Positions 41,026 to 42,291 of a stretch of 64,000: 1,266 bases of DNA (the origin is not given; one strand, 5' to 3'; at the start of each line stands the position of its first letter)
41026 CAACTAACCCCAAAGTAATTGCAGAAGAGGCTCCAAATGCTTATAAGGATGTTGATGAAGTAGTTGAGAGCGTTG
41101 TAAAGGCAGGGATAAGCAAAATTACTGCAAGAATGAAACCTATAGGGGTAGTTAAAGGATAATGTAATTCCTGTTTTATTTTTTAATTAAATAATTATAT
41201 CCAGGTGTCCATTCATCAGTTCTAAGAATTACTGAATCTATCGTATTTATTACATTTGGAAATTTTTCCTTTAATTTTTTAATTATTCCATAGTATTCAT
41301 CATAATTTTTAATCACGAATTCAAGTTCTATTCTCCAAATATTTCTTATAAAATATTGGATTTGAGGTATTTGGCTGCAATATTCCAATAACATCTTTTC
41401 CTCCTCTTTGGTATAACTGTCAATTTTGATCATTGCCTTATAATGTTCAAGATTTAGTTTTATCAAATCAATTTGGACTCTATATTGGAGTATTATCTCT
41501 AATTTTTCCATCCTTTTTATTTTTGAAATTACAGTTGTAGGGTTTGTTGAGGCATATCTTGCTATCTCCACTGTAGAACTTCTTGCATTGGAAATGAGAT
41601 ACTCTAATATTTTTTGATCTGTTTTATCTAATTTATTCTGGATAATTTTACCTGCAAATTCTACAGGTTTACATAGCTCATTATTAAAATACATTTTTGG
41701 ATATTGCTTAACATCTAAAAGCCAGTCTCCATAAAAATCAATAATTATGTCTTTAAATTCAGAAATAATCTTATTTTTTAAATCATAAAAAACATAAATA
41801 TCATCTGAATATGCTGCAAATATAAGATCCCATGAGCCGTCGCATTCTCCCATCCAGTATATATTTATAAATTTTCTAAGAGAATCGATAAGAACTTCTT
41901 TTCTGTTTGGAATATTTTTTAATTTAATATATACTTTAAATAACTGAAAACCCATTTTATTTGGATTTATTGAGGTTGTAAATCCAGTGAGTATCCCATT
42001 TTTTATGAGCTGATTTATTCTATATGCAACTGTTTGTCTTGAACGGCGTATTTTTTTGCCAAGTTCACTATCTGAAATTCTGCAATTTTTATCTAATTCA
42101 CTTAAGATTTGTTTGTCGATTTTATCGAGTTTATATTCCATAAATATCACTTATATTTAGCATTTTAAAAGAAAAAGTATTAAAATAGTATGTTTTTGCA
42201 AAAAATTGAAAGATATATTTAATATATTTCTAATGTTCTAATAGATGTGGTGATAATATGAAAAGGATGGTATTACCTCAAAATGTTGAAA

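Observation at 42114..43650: Duplicated ~130-bp bidirectional promoter, including the first 9 codons of the Lrp gene, bracketing the radical-SAM gene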

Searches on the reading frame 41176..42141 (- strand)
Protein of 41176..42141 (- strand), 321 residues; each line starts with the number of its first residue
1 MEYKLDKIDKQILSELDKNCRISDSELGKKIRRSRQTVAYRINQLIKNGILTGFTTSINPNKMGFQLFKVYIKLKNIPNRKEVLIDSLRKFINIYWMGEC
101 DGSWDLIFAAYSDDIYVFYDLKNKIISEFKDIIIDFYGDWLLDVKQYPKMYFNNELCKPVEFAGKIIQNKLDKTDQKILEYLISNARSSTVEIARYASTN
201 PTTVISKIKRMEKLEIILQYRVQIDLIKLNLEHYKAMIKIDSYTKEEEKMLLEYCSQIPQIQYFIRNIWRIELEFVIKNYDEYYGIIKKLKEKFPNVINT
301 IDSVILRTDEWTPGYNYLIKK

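Call 6: search_protein_families(library=pfam, proteins=[window:41176-42141:-], max_evalue=0.01)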
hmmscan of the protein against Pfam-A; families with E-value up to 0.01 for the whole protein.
window:41176-42141:- (321 aa): 9 families
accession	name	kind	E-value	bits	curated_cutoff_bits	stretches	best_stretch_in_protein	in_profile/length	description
PF13404.12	HTH_AsnC-type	-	7.6e-22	77.3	27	2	5-45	1-41/42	AsnC-type helix-turn-helix domain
PF13412.12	HTH_24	-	5.3e-21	74.4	21.9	2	5-51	1-47/48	Winged helix-turn-helix DNA-binding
PF01047.28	MarR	-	1.7e-06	28.3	24.6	1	12-51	8-47/59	MarR family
PF14736.11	N_Asn_amidohyd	-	0.00024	20.8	24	1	179-280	142-245/270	Protein N-terminal asparagine amidohydrolase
PF17029.10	DUF5100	-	0.0014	19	27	0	55-106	42-93/125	Domain of unknown function (DUF5100)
PF13545.12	HTH_Crp_2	-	0.0021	18.4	27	0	191-224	26-61/70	Crp-like helix-turn-helix domain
PF12840.13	HTH_20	-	0.0062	16.9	27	0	25-52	22-49/51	Helix-turn-helix domain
PF12802.13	MarR_2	-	0.0068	17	27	0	11-51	9-50/61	MarR family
PF25212.1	HVO_A0114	-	0.0095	16.2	27.6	0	171-217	20-66/84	HVO_A0114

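Call 7: search_protein_families(library=ncbifam, proteins=[window:41176-42141:-], max_evalue=0.01)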
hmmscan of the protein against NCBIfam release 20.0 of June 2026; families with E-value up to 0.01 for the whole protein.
window:41176-42141:- (321 aa): 10 families
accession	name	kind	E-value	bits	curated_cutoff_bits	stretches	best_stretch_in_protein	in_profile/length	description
NF053758.1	ChrTpTrnRegChrS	equivalog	3e-22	79.1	250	2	3-67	10-74/158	chromate efflux transcriptional regulator ChrS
NF008370.0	PRK11169.1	equivalog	9.7e-20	70.9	233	2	4-72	11-78/164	leucine-responsive transcriptional regulator Lrp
NF008384.0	PRK11179.1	equivalog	1.2e-18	67.4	227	2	2-84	4-87/153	transcriptional regulator AsnC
NF040820.1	trans_reg_LrpA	equivalog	9.3e-16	58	250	2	5-70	2-67/141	HTH-type transcriptional regulator LrpA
NF041395.1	TranRegLrpA1_Halo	equivalog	9.2e-13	48.4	250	2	8-66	6-64/142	HTH-type transcriptional regulator LrpA1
NF040947.1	trans_reg_LysM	equivalog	6.9e-12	45.3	180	2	5-115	1-108/136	HTH-type transcriptional regulator LysM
NF041396.1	TranRegLrp_Halo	equivalog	1.6e-11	44.2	190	1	6-109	4-106/149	HTH-type transcriptional regulator Lrp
TIGR01884.1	cas_HTH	subfamily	3.6e-07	29.8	60.2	1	155-219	124-188/202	CRISPR-associated CARF protein Csa3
NF040939.2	trans_reg_lrs14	equivalog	2.4e-05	24.3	90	0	3-51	17-66/103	Lrs14 family HTH-type transcriptional regulator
NF053606.1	Sta1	subfamily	4.7e-05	23.4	80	1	3-52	16-65/100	Sta1 family transcriptional regulator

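Call 14: find_homologous_proteins(query=window:41176-42141:-, max_evalue=1e-10)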
Query window:41176-42141:- (321 aa): 325 proteins with E <= 1e-10 among 2993 candidates; the best 120 are listed.
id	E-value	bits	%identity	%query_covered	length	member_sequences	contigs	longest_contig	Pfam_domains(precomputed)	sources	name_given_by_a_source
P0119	1.4e-207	706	100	100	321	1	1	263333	PF01047.29,PF13412.13,PF13404.13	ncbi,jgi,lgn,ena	ncbi:MAG: Lrp/AsnC family transcriptional regulator [Candidatus Micrarchaeia archaeon]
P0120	4.0e-176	603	83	100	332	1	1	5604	PF01047.29,PF13412.13,PF13404.13,PF13545.13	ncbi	-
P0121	2.5e-145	502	68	99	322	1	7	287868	PF01047.29,PF12840.14,PF13412.13,PF13404.13,PF12802.14,PF13545.13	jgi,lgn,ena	jgi:DNA-binding Lrp family transcriptional regulator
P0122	7.7e-144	497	64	99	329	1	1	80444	PF01047.29,PF13412.13,PF13404.13,PF12802.14,PF13545.13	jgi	jgi:DNA-binding Lrp family transcriptional regulator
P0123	1.5e-143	496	66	100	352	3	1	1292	PF01047.29,PF12840.14,PF13412.13,PF13404.13,PF12802.14,PF13545.13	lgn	-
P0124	2.1e-143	495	65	99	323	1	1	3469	PF01047.29,PF12840.14,PF13412.13,PF13404.13,PF12802.14,PF13545.13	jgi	jgi:DNA-binding Lrp family transcriptional regulator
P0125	2.9e-142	492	64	99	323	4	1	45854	PF01047.29,PF12840.14,PF13412.13,PF13404.13,PF12802.14,PF13545.13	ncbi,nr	ncbi:Lrp/AsnC family transcriptional regulator [Candidatus Micrarchaeota archaeon]|nr:Lrp/AsnC famil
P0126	3.2e-142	491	64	99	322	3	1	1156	PF01047.29,PF12840.14,PF13412.13,PF13404.13,PF12802.14,PF13545.13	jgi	-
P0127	1.3e-140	486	66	100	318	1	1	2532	PF12840.14,PF13412.13,PF13404.13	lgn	-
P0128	2.8e-140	485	65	99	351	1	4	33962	PF01047.29,PF13412.13,PF13404.13,PF12802.14,PF13545.13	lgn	-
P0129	5.8e-139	481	62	99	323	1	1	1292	PF01047.29,PF13412.13,PF13404.13,PF12802.14,PF13545.13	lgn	-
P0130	4.3e-136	471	61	100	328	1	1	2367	PF01047.29,PF12840.14,PF13412.13,PF13404.13,PF12802.14,PF13545.13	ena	-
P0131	6.4e-115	402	58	99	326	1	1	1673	PF01047.29,PF13412.13,PF13404.13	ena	-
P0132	2.7e-114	400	58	99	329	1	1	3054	PF01047.29,PF13412.13,PF13404.13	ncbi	-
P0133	1.7e-113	397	55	98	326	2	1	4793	PF01047.29,PF13412.13,PF13404.13,PF12802.14,PF13545.13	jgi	-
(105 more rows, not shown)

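Call 16: find_encoding_contigs(protein=P0120, flank=10000, max_places=4)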
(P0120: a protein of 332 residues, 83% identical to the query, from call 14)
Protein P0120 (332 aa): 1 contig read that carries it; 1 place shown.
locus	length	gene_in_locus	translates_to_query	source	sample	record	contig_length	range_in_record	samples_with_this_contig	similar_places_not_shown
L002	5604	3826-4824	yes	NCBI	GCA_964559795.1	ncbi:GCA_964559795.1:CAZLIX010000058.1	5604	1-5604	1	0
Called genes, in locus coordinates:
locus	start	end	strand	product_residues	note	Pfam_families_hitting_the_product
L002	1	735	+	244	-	?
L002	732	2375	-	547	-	PF07969:Amidohydro_3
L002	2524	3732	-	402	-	-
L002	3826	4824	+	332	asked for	PF01047:MarR (faint), PF13404:HTH_AsnC-type, PF13412:HTH_24, PF13545:HTH_Crp_2 (faint), PF13404:HTH_AsnC-type (weak), PF13412:HTH_24 (weak)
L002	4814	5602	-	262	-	?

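Call 17: find_encoding_contigs(protein=P0121, flank=10000, max_places=4)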
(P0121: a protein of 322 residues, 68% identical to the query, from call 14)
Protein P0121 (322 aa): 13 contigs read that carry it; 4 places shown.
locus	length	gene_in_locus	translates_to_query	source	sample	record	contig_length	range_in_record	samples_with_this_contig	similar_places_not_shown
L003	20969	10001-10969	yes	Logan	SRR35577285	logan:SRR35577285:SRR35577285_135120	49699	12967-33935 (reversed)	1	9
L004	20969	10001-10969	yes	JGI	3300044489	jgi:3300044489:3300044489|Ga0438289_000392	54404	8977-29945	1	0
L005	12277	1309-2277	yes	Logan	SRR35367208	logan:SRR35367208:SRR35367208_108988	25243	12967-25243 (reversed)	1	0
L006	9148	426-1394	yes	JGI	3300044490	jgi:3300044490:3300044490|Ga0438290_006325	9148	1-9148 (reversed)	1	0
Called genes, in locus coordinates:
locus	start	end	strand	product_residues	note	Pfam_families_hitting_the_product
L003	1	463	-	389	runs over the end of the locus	PF00155:Aminotran_1_2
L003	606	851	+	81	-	PF01938:TRAM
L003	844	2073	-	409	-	-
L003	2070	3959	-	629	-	-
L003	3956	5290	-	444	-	PF00152:tRNA-synt_2 (faint), PF01409:tRNA-synt_2d, PF17759:tRNA_synthFbeta (faint)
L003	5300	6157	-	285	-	-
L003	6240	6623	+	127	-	-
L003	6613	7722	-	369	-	PF01896:DNA_primase_S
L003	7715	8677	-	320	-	PF04104:DNA_primase_lrg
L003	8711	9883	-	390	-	PF04055:Radical_SAM, PF13186:SPASM (weak)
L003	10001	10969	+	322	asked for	PF01047:MarR (faint), PF12802:MarR_2 (faint), PF12840:HTH_20 (faint), PF13404:HTH_AsnC-type, PF13412:HTH_24, PF13545:HTH_Crp_2 (faint), PF13404:HTH_AsnC-type, PF13412:HTH_24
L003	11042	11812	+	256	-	-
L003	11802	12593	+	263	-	-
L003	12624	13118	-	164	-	-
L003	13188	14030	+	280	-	-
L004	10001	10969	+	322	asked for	PF01047:MarR (faint), PF12802:MarR_2 (faint), PF12840:HTH_20 (faint), PF13404:HTH_AsnC-type, PF13412:HTH_24, PF13545:HTH_Crp_2 (faint), PF13404:HTH_AsnC-type, PF13412:HTH_24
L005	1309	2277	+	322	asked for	PF01047:MarR (faint), PF12802:MarR_2 (faint), PF12840:HTH_20 (faint), PF13404:HTH_AsnC-type, PF13412:HTH_24, PF13545:HTH_Crp_2 (faint), PF13404:HTH_AsnC-type, PF13412:HTH_24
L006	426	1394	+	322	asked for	PF01047:MarR (faint), PF12802:MarR_2 (faint), PF12840:HTH_20 (faint), PF13404:HTH_AsnC-type, PF13412:HTH_24, PF13545:HTH_Crp_2 (faint), PF13404:HTH_AsnC-type, PF13412:HTH_24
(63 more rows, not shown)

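Call 18: find_encoding_contigs(protein=P0127, flank=10000, max_places=4)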
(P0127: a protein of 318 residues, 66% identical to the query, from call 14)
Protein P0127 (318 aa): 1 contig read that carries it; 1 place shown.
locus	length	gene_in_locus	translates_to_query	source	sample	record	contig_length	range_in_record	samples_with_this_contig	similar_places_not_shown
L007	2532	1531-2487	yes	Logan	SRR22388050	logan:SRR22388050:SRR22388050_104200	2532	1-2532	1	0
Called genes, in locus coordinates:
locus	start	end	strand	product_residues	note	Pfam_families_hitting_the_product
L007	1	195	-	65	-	?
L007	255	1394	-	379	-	PF04055:Radical_SAM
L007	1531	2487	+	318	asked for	PF12840:HTH_20 (faint), PF13404:HTH_AsnC-type, PF13412:HTH_24, PF13404:HTH_AsnC-type, PF13412:HTH_24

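Call 23: find_encoding_contigs(protein=P0122, flank=8000, max_places=2)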
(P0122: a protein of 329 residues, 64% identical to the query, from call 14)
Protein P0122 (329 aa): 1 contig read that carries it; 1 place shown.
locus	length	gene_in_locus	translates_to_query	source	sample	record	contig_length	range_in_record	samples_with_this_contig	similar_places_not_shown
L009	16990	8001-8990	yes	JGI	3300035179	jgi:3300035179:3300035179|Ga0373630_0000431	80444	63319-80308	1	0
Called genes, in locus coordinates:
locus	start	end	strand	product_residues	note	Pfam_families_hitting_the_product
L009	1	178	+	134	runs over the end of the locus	PF00583:Acetyltransf_1, PF13673:Acetyltransf_10, PF13508:Acetyltransf_7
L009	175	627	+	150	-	PF13673:Acetyltransf_10, PF00583:Acetyltransf_1, PF13508:Acetyltransf_7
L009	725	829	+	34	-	-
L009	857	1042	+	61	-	-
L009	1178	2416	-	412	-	-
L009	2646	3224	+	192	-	PF02572:CobA_CobO_BtuR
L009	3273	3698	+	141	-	PF22811:Zn_ribbon_NrdR, PF03477:ATP-cone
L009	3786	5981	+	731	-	PF03477:ATP-cone, PF00317:Ribonuc_red_lgN, PF02867:Ribonuc_red_lgC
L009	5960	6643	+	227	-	PF01411:tRNA-synt_2c, PF07973:tRNA_SAD (weak)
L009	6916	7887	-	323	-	-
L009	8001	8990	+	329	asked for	PF12802:MarR_2 (faint), PF01047:MarR (faint), PF13404:HTH_AsnC-type, PF13412:HTH_24, PF13545:HTH_Crp_2 (faint), PF13404:HTH_AsnC-type, PF13412:HTH_24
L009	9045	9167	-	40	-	-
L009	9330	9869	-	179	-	PF00881:Nitroreductase, PF14512:TM1586_NiRdase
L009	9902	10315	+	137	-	-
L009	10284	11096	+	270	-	PF01926:MMR_HSR1, PF02421:FeoB_N, PF08477:Roc (weak), PF02824:TGS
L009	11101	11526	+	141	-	-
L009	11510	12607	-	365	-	PF02812:ELFV_dehydrog_N, PF00208:ELFV_dehydrog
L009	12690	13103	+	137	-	-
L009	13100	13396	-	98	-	-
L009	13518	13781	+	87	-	-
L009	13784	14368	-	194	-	PF01380:SIS, PF13580:SIS_2 (weak)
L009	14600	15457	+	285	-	PF13793:Pribosyltran_N, PF00156:Pribosyltran, PF14572:Pribosyl_synth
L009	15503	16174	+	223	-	PF00834:Ribul_P_3_epim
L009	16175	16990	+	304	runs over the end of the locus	PF13292:DXP_synthase_N (weak), PF00456:Transketolase_N, PF00676:E1_dh (weak)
